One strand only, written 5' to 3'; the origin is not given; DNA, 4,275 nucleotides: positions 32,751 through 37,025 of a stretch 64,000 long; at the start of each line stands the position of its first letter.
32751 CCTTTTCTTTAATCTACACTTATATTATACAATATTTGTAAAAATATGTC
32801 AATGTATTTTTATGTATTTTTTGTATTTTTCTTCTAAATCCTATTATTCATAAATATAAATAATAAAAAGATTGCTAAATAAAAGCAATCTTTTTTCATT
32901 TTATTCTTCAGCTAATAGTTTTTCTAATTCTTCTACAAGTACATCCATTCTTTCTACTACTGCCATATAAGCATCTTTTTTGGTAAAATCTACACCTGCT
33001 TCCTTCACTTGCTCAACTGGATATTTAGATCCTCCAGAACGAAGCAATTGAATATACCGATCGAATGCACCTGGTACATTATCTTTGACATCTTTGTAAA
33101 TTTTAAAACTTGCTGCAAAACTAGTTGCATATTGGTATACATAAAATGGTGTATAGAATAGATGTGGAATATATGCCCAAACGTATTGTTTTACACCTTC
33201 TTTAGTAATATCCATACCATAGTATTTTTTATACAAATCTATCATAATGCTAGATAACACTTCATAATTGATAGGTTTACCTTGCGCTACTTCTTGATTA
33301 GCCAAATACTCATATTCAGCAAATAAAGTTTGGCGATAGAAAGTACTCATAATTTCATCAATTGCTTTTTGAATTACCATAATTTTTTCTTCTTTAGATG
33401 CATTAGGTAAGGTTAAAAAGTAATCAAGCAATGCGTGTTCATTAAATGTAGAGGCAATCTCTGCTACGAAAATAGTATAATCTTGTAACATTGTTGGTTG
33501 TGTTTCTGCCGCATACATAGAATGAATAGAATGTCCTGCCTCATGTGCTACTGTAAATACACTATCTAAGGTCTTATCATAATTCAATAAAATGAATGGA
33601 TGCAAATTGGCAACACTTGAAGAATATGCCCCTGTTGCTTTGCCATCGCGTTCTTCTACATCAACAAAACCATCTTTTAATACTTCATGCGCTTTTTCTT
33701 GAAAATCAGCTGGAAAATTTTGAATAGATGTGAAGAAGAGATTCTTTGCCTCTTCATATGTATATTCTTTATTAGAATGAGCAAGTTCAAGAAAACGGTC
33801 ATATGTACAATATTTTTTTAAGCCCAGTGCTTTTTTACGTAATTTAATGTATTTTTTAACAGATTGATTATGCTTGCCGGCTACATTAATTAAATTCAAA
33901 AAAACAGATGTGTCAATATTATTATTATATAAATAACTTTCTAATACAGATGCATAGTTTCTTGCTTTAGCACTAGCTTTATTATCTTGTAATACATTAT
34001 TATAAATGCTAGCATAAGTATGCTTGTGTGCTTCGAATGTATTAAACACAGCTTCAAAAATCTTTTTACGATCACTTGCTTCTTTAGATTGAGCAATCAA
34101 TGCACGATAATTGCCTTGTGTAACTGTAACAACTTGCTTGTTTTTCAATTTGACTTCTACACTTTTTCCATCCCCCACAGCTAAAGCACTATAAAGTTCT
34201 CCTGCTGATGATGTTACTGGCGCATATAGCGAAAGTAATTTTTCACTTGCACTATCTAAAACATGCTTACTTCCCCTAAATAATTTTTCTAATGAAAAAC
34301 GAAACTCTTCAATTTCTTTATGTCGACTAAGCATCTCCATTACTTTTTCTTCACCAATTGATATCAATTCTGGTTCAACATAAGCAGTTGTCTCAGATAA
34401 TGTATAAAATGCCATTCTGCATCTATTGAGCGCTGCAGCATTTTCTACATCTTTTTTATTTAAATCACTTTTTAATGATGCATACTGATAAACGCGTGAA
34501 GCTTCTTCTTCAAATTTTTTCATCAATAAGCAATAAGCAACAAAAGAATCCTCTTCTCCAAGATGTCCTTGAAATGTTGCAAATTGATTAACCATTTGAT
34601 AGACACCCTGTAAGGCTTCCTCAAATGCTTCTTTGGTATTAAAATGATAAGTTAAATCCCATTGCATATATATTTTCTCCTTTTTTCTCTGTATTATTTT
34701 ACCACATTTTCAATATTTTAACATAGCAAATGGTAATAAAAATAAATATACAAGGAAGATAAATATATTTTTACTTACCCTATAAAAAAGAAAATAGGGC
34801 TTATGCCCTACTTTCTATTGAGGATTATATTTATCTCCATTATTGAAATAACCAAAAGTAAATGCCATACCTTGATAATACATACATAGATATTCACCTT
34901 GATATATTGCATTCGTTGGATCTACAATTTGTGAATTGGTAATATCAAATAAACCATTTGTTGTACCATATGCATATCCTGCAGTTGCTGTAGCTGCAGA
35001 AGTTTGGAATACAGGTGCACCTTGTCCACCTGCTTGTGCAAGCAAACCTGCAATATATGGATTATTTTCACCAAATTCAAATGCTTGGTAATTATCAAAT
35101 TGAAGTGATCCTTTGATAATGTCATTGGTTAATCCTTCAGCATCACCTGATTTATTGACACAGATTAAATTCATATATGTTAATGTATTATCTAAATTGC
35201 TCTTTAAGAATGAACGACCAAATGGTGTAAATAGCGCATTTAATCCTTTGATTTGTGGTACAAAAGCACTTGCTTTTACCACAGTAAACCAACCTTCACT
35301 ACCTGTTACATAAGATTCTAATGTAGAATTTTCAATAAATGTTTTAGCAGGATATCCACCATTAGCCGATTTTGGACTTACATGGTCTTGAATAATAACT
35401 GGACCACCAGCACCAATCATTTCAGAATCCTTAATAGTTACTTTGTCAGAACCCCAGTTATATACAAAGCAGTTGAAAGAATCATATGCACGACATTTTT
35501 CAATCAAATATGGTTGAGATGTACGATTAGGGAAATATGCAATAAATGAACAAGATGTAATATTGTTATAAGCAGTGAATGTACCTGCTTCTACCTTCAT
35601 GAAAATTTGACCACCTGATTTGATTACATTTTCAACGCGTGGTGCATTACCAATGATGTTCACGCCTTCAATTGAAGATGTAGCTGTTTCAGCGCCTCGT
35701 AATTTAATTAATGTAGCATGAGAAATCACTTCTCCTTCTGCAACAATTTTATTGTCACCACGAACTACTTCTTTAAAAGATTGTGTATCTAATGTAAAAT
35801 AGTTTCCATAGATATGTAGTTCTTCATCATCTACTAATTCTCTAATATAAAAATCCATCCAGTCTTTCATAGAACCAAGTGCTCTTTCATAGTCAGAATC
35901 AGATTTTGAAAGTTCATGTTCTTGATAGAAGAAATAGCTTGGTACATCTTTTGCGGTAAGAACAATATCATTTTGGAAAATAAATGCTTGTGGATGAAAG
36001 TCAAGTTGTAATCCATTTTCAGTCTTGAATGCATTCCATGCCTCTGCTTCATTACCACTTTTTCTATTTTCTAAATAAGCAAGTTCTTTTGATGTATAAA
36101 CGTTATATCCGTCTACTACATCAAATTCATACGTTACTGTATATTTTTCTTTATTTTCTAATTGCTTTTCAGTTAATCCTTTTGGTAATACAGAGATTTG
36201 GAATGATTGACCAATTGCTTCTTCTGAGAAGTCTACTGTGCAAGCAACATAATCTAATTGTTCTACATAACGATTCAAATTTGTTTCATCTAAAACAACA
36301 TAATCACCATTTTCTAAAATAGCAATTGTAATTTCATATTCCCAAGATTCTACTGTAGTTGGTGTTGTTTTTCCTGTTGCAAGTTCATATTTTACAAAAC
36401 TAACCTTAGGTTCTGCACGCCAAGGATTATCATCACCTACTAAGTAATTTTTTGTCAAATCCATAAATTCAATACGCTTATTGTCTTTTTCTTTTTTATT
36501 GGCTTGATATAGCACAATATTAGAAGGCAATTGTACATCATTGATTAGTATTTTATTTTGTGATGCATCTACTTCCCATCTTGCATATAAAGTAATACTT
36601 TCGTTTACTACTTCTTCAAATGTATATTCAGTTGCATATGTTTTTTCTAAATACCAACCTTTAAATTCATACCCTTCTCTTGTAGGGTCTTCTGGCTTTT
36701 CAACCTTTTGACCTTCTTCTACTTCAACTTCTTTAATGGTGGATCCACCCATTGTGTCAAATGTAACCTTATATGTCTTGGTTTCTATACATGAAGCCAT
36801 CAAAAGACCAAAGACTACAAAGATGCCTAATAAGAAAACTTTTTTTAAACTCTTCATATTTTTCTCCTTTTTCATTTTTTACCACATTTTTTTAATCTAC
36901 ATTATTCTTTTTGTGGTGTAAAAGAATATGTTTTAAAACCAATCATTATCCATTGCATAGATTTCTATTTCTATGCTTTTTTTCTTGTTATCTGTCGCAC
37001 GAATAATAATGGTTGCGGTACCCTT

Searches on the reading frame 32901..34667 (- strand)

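Call 52: search_protein_families(library=pfam, proteins=[window:32901-34667:-], max_evalue=0.00001)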
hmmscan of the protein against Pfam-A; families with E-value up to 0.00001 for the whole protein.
window:32901-34667:- (588 aa): 2 families
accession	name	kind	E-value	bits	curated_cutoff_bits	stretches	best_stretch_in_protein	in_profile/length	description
PF01432.26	Peptidase_M3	-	2.1e-58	199.2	27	1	192-568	3-452/457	Peptidase family M3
PF08439.15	Peptidase_M3_N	-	5.9e-14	52.5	25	1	100-166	1-67/70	Oligopeptidase F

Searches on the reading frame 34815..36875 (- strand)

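Call 52: search_protein_families(library=pfam, proteins=[window:34815-36875:-], max_evalue=0.00001)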
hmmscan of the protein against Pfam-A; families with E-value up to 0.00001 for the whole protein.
window:34815-36875:- (686 aa): 1 family
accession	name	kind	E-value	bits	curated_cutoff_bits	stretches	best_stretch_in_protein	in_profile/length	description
PF09479.16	Flg_new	-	8.3e-21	74.3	27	1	35-98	1-64/65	Listeria-Bacteroides repeat domain (List_Bact_rpt)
